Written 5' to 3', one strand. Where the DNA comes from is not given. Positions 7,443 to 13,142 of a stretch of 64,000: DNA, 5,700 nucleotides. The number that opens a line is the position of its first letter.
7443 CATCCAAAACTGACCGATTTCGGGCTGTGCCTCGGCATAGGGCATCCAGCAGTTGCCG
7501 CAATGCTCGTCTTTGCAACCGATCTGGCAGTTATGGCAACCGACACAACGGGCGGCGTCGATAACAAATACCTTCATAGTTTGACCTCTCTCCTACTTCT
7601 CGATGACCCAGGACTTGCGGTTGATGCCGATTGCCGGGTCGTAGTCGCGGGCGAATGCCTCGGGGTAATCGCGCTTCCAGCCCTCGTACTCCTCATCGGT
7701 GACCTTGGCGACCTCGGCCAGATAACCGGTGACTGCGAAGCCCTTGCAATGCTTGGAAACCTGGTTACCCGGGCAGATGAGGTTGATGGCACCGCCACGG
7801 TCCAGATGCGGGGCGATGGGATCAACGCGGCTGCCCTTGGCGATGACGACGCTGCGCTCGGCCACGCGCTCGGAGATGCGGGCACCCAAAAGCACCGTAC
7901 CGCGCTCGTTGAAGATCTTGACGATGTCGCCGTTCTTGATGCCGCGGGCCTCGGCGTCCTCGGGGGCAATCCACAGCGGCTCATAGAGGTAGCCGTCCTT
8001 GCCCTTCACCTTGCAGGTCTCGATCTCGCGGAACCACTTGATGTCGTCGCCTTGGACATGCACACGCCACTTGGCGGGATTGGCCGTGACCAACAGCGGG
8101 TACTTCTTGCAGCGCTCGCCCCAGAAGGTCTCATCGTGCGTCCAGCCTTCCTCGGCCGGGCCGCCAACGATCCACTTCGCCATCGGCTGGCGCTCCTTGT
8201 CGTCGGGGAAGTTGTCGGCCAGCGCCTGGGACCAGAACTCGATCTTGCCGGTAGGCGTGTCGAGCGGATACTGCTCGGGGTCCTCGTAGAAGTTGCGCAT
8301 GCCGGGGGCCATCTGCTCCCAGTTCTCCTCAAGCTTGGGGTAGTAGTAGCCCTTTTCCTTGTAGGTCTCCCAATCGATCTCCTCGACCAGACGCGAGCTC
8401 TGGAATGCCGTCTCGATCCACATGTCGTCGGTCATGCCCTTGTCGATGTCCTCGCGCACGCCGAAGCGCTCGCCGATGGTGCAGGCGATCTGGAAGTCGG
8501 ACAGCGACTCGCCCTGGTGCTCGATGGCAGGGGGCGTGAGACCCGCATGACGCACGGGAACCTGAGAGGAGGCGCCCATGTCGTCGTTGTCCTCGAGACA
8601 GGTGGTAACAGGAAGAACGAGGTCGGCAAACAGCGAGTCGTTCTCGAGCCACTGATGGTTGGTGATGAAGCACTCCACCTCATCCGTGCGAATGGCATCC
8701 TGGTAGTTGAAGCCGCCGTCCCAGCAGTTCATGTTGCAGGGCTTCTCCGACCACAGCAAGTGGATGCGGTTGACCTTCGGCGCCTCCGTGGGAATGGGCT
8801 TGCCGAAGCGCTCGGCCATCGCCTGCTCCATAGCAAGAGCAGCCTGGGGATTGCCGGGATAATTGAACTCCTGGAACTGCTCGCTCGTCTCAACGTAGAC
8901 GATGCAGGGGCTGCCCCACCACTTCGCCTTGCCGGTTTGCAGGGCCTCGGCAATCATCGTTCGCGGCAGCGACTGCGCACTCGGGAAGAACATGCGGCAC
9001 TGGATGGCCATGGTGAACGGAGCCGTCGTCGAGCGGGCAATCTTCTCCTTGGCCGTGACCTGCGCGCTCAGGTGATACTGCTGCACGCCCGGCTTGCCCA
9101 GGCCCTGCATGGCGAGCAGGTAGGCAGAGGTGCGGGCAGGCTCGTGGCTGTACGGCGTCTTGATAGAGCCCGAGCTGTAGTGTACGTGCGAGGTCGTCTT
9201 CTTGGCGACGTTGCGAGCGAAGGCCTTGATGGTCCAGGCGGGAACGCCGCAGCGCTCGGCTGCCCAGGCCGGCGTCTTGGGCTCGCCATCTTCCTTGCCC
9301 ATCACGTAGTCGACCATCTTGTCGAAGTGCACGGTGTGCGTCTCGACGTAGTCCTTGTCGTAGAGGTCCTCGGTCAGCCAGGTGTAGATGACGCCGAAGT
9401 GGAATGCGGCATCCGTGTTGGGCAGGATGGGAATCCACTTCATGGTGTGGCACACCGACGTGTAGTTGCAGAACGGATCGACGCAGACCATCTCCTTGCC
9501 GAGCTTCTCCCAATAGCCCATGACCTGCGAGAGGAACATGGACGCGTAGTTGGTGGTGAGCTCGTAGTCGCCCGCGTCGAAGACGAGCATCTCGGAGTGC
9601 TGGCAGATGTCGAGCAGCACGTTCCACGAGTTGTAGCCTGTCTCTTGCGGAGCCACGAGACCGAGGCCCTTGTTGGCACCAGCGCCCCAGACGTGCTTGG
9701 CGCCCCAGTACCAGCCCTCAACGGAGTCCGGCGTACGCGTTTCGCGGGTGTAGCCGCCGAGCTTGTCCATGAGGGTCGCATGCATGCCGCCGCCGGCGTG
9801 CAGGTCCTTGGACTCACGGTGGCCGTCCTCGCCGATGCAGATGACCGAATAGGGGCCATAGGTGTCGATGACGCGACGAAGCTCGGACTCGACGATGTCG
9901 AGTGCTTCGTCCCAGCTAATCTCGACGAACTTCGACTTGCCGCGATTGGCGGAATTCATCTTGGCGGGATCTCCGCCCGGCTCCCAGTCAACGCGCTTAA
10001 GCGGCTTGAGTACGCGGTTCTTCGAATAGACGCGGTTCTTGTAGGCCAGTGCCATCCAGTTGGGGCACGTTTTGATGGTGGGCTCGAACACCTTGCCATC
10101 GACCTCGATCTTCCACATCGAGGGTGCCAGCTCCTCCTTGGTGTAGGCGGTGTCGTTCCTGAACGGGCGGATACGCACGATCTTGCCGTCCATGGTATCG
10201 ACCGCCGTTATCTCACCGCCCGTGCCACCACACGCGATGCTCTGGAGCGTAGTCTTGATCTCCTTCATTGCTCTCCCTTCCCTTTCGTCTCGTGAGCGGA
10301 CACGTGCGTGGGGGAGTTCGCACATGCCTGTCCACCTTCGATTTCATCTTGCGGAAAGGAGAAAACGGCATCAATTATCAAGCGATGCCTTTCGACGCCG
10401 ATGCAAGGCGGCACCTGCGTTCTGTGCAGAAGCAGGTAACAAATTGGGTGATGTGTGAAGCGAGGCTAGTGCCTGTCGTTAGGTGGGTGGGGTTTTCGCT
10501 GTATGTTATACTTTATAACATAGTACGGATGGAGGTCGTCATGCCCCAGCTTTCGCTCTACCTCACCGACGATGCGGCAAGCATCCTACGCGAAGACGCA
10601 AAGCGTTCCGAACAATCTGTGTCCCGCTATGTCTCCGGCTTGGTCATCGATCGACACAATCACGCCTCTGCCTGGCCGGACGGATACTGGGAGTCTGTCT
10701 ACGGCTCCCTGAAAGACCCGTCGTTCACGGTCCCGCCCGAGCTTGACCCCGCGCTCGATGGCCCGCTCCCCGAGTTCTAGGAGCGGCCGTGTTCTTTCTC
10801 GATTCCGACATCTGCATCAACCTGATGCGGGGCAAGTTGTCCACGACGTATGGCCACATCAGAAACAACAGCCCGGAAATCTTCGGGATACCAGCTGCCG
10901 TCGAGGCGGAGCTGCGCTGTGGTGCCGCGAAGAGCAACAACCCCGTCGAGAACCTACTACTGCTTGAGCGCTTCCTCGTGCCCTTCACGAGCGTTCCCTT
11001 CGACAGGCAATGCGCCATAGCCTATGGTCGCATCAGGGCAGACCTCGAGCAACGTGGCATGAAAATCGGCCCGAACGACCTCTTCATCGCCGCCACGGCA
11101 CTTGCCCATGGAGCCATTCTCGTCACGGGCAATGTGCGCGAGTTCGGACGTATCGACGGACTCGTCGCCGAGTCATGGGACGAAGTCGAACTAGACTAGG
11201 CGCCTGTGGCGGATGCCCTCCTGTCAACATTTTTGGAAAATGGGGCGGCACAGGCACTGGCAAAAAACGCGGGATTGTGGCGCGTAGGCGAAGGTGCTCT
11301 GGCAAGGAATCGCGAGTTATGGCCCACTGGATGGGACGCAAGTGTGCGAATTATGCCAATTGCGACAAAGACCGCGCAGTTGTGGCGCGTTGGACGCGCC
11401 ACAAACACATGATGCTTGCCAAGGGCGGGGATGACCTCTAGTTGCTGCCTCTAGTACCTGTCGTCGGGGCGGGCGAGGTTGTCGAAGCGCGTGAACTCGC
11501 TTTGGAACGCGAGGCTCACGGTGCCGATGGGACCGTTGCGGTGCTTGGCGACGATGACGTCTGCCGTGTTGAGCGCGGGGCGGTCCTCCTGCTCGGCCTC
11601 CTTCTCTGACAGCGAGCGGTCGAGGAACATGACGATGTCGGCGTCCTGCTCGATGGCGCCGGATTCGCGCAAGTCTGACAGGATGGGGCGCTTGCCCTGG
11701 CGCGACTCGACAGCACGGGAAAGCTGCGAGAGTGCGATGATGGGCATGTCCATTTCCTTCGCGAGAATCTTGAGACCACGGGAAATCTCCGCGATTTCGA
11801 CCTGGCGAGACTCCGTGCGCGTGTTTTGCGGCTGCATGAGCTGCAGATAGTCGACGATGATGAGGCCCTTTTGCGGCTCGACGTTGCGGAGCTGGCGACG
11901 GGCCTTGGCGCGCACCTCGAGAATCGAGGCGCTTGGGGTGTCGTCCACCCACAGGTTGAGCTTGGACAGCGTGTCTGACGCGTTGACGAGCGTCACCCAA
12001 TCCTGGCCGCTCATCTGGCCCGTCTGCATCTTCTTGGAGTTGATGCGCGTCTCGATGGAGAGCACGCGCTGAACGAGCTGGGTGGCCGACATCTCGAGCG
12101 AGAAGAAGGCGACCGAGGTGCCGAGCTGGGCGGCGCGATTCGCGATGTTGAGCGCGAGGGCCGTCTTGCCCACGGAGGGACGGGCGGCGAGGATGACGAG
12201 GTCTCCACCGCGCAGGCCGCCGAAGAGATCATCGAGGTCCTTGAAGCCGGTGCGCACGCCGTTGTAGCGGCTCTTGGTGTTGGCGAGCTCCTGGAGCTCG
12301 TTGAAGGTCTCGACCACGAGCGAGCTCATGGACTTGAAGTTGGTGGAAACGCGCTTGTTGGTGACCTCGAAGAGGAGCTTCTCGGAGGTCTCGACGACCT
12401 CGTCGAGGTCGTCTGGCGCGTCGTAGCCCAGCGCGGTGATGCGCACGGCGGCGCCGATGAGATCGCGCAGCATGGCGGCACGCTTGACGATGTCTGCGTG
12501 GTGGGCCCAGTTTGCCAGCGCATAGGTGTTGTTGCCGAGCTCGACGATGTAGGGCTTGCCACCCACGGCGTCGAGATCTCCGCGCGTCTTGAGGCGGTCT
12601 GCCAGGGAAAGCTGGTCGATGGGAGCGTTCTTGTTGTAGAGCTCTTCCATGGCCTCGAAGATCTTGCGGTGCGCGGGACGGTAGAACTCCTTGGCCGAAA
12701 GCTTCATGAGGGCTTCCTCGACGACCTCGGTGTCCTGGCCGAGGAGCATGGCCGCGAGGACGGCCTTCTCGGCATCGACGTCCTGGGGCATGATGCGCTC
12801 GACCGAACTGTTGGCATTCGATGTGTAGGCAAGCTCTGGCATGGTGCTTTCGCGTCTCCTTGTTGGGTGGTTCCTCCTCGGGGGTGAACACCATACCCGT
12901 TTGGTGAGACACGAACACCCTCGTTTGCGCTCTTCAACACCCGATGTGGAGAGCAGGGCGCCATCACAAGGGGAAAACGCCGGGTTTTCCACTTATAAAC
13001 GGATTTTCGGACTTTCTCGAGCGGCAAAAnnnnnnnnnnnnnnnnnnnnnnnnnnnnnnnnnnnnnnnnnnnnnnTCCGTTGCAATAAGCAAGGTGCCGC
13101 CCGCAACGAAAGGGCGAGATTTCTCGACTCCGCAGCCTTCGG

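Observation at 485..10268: Putative catabolic cluster for an unknown polyphenol built around a transhydroxylase-like Mo enzyme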

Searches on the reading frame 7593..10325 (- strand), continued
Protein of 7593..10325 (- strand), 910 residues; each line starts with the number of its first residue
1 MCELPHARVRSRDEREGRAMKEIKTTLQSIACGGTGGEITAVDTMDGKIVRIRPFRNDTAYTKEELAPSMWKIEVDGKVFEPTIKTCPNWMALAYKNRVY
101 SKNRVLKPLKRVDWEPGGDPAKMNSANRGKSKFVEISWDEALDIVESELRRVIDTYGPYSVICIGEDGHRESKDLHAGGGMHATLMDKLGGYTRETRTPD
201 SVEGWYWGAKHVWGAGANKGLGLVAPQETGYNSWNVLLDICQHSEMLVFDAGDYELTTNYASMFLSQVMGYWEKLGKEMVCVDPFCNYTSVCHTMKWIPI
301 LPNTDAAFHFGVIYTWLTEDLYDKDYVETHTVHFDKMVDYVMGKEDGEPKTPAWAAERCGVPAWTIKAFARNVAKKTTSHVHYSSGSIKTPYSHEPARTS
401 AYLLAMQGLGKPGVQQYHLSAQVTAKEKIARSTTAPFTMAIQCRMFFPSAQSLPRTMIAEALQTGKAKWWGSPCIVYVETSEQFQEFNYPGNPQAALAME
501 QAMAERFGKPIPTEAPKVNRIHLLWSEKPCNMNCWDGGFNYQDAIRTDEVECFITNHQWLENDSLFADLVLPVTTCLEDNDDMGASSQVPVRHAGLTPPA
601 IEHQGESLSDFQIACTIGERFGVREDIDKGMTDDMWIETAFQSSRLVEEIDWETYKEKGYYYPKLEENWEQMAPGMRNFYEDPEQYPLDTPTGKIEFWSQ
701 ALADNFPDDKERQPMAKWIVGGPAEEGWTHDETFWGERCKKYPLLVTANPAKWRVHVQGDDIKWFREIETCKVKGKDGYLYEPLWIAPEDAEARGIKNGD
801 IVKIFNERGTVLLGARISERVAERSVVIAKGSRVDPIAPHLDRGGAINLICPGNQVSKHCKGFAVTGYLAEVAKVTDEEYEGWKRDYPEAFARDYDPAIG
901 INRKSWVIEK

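Call 102: search_protein_families(library=ncbifam, proteins=[P0237, P0242, P0170, P0162, P0217, P0182, P0137, P0125], max_evalue=1e-60)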
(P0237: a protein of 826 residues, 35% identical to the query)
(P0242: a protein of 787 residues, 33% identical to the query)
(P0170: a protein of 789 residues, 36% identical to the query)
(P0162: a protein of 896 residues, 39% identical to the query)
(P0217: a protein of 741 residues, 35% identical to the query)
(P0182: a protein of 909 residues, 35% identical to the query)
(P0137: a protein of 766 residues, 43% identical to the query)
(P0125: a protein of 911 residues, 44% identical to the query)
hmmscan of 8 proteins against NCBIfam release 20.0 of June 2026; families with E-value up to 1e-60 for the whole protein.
P0237 (826 aa): 7 families
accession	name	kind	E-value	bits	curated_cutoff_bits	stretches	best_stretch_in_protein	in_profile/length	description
TIGR00509.1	bisC_fam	subfamily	0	1247.1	1017.55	1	52-823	1-768/772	molybdopterin guanine dinucleotide-containing S/N-oxide reductase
NF011682.0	PRK15102.1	equivalog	3.8e-282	938.3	909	1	6-823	2-824/829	trimethylamine-N-oxide reductase TorA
TIGR02164.1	torA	equivalog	6.2e-275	914.4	1465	1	7-822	2-819/824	trimethylamine-N-oxide reductase TorA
TIGR02166.1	dmsA_ynfE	subfamily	3.1e-128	429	777.7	1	88-808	97-793/794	DMSO/selenate family reductase complex A subunit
NF011566.1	PRK14990.1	exception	5.4e-91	305.8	1600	1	89-808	113-813/814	dimethylsulfoxide reductase subunit A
NF041885.1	selenate_YnfE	exception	3.4e-84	283.2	1675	1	114-808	116-804/805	selenate/tellurate reductase subunit YnfE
NF041884.1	selenate_YnfF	exception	1.6e-79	267.8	1650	0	94-396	104-399/798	selenate/tellurate reductase subunit YnfF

P0242 (787 aa): 6 families
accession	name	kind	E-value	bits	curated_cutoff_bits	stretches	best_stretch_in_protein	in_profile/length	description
TIGR00509.1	bisC_fam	subfamily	4.8e-260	865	1017.55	1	11-774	1-770/772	molybdopterin guanine dinucleotide-containing S/N-oxide reductase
NF011682.0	PRK15102.1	equivalog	5.3e-194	646.7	909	1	8-774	47-826/829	trimethylamine-N-oxide reductase TorA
TIGR02164.1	torA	equivalog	2.3e-185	618.2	1465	1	9-771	44-819/824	trimethylamine-N-oxide reductase TorA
TIGR02166.1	dmsA_ynfE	subfamily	4.1e-102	342.6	777.7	1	74-756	113-792/794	DMSO/selenate family reductase complex A subunit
NF011566.1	PRK14990.1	exception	1.9e-68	231.2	1600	1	61-756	119-812/814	dimethylsulfoxide reductase subunit A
NF041885.1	selenate_YnfE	exception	2.1e-64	217.7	1675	1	61-756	108-803/805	selenate/tellurate reductase subunit YnfE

P0170 (789 aa): 7 families
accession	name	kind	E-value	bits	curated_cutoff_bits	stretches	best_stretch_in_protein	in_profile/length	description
TIGR00509.1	bisC_fam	subfamily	1.6e-142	476.4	1017.55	1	30-789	3-756/772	molybdopterin guanine dinucleotide-containing S/N-oxide reductase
TIGR02166.1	dmsA_ynfE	subfamily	5.7e-125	418.2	777.7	1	62-786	95-793/794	DMSO/selenate family reductase complex A subunit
NF011682.0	PRK15102.1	equivalog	1e-121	407.6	909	1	12-789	35-812/829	trimethylamine-N-oxide reductase TorA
TIGR02164.1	torA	equivalog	5.2e-115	385.4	1465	1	17-789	36-808/824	trimethylamine-N-oxide reductase TorA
NF011566.1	PRK14990.1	exception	3.2e-94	316.5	1600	1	61-786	109-813/814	dimethylsulfoxide reductase subunit A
NF041885.1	selenate_YnfE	exception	2.2e-86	290.4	1675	1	61-786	98-804/805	selenate/tellurate reductase subunit YnfE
NF041884.1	selenate_YnfF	exception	1.5e-84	284.4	1650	0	61-365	95-397/798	selenate/tellurate reductase subunit YnfF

P0162 (896 aa): 7 families
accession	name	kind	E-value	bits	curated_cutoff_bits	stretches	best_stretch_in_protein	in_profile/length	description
TIGR02166.1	dmsA_ynfE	subfamily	8.9e-116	387.8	777.7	0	45-440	31-397/794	DMSO/selenate family reductase complex A subunit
TIGR00509.1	bisC_fam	subfamily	6.9e-115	385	1017.55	1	121-896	34-756/772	molybdopterin guanine dinucleotide-containing S/N-oxide reductase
NF011682.0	PRK15102.1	equivalog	2.8e-99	333.3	909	1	120-896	82-812/829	trimethylamine-N-oxide reductase TorA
TIGR02164.1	torA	equivalog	3.3e-95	319.9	1465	1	121-896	79-808/824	trimethylamine-N-oxide reductase TorA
NF011566.1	PRK14990.1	exception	3.4e-82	276.7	1600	0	121-426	109-402/814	dimethylsulfoxide reductase subunit A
NF041885.1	selenate_YnfE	exception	7.4e-78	262.2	1675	0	121-433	98-396/805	selenate/tellurate reductase subunit YnfE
NF041884.1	selenate_YnfF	exception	1.6e-75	254.6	1650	0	121-433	95-389/798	selenate/tellurate reductase subunit YnfF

P0217 (741 aa): 10 families
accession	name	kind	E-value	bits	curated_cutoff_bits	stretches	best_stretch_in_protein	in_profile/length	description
TIGR02166.1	dmsA_ynfE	subfamily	7.7e-196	652.6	777.7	1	8-741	37-794/794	DMSO/selenate family reductase complex A subunit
NF011566.1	PRK14990.1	exception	2.5e-155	518.6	1600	1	11-741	54-814/814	dimethylsulfoxide reductase subunit A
NF041884.1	selenate_YnfF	exception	1.3e-146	489.7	1650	1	5-741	35-798/798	selenate/tellurate reductase subunit YnfF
NF041885.1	selenate_YnfE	exception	5.3e-146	487.6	1675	1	7-740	40-804/805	selenate/tellurate reductase subunit YnfE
TIGR00509.1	bisC_fam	subfamily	3.7e-127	425.6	1017.55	1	31-740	8-753/772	molybdopterin guanine dinucleotide-containing S/N-oxide reductase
NF011682.0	PRK15102.1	equivalog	4.8e-100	335.9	909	1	29-740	55-809/829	trimethylamine-N-oxide reductase TorA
TIGR02164.1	torA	equivalog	5.5e-98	329.1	1465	1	29-740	51-805/824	trimethylamine-N-oxide reductase TorA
TIGR01591.1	Fdh-alpha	equivalog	9.6e-87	291.6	666.25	1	19-702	2-645/672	formate dehydrogenase subunit alpha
TIGR03479.1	DMSO_red_II_alp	subfamily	1.2e-85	288.4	984.75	0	21-260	63-305/913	molybdopterin-dependent oxidoreductase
NF012032.0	PRK15488.1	equivalog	1e-77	261.8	694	0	7-347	35-361/759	thiosulfate reductase PhsA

P0182 (909 aa): 7 families
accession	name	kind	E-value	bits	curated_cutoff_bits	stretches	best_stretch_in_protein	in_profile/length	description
TIGR02166.1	dmsA_ynfE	subfamily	3.6e-189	630.6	777.7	1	151-906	58-794/794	DMSO/selenate family reductase complex A subunit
TIGR00509.1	bisC_fam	subfamily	4.8e-167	557.5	1017.55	1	148-907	3-755/772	molybdopterin guanine dinucleotide-containing S/N-oxide reductase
NF011566.1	PRK14990.1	exception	3.2e-141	472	1600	1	178-905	109-813/814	dimethylsulfoxide reductase subunit A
NF041885.1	selenate_YnfE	exception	3.4e-139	465.1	1675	1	179-905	99-804/805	selenate/tellurate reductase subunit YnfE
NF011682.0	PRK15102.1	equivalog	7.7e-137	457.6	909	1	143-908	47-812/829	trimethylamine-N-oxide reductase TorA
TIGR02164.1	torA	equivalog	2.2e-131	439.6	1465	1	141-908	41-808/824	trimethylamine-N-oxide reductase TorA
NF041884.1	selenate_YnfF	exception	8.3e-131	437.4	1650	1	179-906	96-798/798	selenate/tellurate reductase subunit YnfF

P0137 (766 aa): 2 families
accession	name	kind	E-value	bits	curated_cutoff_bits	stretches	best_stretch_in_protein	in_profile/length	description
TIGR00509.1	bisC_fam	subfamily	3.3e-68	230.7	1017.55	0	153-466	30-341/772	molybdopterin guanine dinucleotide-containing S/N-oxide reductase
TIGR02166.1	dmsA_ynfE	subfamily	1.4e-66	225.2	777.7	0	158-450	95-377/794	DMSO/selenate family reductase complex A subunit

P0125 (911 aa): 4 families
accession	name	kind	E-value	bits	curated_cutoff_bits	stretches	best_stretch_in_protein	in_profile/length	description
TIGR00509.1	bisC_fam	subfamily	2.2e-87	294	1017.55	0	123-459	32-364/772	molybdopterin guanine dinucleotide-containing S/N-oxide reductase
TIGR02166.1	dmsA_ynfE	subfamily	1.8e-85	287.6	777.7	0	6-436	1-398/794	DMSO/selenate family reductase complex A subunit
NF011682.0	PRK15102.1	equivalog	8e-75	252.5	909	0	122-440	80-401/829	trimethylamine-N-oxide reductase TorA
TIGR02164.1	torA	equivalog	1.5e-71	241.6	1465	0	122-439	76-396/824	trimethylamine-N-oxide reductase TorA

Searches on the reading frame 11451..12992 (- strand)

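Call 49: search_protein_families(library=pfam, proteins=[window:11451-12992:-], max_evalue=0.01)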
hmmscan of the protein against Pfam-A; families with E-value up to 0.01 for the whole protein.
window:11451-12992:- (513 aa): 4 families
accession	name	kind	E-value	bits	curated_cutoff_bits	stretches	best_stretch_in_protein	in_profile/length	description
PF03796.21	DnaB_C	-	7.1e-102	340.6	27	1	245-505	1-255/255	DnaB-like helicase C terminal domain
PF00772.26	DnaB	-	1.5e-28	99.3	23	1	68-170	2-102/103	DnaB-like helicase N terminal domain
PF13481.12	AAA_25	-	9.1e-11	42.2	27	1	242-422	11-188/195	AAA domain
PF06745.19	ATPase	-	6.3e-06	26.2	26.6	1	246-318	1-75/231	KaiC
